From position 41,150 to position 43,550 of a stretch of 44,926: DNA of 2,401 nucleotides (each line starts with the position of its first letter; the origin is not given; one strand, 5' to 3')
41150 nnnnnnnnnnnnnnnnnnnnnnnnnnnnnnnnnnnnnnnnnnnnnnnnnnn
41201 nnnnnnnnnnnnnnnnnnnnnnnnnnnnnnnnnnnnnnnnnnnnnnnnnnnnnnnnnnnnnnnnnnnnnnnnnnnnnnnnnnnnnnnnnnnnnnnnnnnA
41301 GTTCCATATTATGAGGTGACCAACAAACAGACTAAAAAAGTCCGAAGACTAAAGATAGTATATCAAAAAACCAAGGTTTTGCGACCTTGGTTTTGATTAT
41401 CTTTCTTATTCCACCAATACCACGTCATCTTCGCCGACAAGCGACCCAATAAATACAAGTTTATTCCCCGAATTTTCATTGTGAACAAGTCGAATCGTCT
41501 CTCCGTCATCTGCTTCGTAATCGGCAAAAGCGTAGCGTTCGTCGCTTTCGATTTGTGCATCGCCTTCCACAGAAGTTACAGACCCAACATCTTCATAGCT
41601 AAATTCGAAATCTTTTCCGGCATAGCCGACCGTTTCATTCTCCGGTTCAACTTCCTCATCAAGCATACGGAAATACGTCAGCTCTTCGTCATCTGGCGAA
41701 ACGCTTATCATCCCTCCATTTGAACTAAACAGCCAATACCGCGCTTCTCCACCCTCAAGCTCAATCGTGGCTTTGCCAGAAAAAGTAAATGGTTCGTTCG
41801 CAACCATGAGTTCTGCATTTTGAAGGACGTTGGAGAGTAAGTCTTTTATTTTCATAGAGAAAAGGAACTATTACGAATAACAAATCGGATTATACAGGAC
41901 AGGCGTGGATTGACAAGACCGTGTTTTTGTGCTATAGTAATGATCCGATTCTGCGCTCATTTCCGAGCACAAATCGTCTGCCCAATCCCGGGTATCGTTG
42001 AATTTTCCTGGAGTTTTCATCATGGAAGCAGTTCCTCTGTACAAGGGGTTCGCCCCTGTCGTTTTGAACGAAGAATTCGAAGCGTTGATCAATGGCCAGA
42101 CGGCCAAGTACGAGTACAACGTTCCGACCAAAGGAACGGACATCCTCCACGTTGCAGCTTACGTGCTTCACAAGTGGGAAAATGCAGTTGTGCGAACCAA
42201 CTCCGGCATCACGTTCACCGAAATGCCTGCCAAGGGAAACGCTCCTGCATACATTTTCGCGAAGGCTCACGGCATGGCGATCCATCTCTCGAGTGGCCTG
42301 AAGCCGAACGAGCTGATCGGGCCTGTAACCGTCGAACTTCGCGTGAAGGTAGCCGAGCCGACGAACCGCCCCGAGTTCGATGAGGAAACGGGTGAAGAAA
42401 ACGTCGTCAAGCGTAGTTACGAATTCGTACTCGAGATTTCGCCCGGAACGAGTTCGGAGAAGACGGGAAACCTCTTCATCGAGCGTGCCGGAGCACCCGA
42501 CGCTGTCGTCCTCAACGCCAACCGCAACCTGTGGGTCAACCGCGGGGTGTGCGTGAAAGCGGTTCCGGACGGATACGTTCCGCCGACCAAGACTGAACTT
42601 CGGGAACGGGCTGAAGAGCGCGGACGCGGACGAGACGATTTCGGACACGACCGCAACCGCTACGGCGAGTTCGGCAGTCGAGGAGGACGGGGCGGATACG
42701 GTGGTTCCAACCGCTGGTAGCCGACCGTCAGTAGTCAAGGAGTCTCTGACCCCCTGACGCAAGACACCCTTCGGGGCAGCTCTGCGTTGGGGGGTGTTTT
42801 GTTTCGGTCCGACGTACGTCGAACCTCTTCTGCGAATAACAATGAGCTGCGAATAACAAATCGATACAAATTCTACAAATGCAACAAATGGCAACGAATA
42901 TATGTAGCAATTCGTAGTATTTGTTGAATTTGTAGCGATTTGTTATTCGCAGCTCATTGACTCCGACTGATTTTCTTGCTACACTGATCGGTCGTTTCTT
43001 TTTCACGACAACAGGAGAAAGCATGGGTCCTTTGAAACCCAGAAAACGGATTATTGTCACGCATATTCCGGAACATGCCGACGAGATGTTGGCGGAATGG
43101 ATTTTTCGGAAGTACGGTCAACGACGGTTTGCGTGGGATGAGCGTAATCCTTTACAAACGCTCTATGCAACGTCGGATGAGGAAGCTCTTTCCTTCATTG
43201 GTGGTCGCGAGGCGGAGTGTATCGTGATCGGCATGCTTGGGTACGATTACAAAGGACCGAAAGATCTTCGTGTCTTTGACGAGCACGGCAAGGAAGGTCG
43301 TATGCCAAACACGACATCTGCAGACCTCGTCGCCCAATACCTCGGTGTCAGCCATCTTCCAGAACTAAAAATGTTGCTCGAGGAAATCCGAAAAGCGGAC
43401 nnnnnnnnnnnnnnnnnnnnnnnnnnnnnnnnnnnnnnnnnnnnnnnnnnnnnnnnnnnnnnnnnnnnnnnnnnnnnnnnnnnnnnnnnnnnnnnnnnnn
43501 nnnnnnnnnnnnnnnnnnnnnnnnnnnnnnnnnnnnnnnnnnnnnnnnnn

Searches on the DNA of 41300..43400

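Call 19: search_rna_families(source=window, start=41300, end=43400, threshold=evalue, max_evalue=10)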
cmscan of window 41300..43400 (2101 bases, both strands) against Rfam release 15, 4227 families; matches with E-value up to 10: 9.
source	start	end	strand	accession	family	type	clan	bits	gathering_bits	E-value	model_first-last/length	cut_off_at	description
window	42843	42956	+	RF04128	MIR8562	Gene; miRNA;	-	40.1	211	3.1e-05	1-242/242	no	MIR8562 microRNA precursor family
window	42840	42957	-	RF04130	MIR7996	Gene; miRNA;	-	34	119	0.0012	1-190/190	no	MIR7996 microRNA precursor family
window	42897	42962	+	RF01935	bxd_7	Gene; lncRNA;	-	23.7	60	0.14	1-66/66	no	Bithoraxoid conserved region 7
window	41306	41372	+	RF00569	SNORD19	Gene; snRNA; snoRNA; CD-box;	CL00048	22.8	35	0.41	1-76/76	no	Small nucleolar RNA SNORD19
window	42847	42952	-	RF01666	rox2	Cis-reg;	-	21.6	55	1.5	1-71/71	no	Drosophila rox2 ncRNA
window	42856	42911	+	RF02844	RefA9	Gene; antisense;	-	20.2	49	5.3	1-64/64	no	Enterococcus sRNA A9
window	42809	42962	+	RF03046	Pseudomonadales-1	Gene; sRNA;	-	16.9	68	0.47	1-164/164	no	Pseudomonadales-1 RNA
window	42846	42954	+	RF03750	mir-2489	Gene; miRNA;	-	16.5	100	6.5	1-95/95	no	mir-2489 microRNA precursor family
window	41701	41778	-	RF01953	SOX2OT_exon3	Gene; lncRNA;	-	9.2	70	7.5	1-276/276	no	SOX2 overlapping transcript exon 3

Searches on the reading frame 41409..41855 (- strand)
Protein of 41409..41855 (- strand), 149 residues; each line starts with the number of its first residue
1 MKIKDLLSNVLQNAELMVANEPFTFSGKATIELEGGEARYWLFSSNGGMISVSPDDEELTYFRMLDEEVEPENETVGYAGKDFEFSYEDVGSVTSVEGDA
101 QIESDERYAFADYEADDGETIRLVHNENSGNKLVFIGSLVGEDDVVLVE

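Call 7: search_protein_families(library=pfam, proteins=[window:41409-41855:-], max_evalue=0.1)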
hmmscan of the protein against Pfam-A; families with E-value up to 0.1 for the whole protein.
window:41409-41855:- (149 aa): 1 family
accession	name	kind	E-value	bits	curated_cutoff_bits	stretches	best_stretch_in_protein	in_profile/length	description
PF13785.11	DUF4178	-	3.9e-06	27.5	25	1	29-127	19-123/136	Domain of unknown function (DUF4178)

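Call 96: search_protein_families(library=ncbifam, proteins=[window:41409-41855:-], max_evalue=0.1)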
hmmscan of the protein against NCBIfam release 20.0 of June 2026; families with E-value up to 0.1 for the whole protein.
window:41409-41855:- (149 aa): 0 families

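Call 97: search_protein_families(library=padloc, proteins=[window:41409-41855:-], max_evalue=0.1)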
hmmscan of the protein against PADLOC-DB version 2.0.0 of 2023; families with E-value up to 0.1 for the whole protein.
window:41409-41855:- (149 aa): 0 families
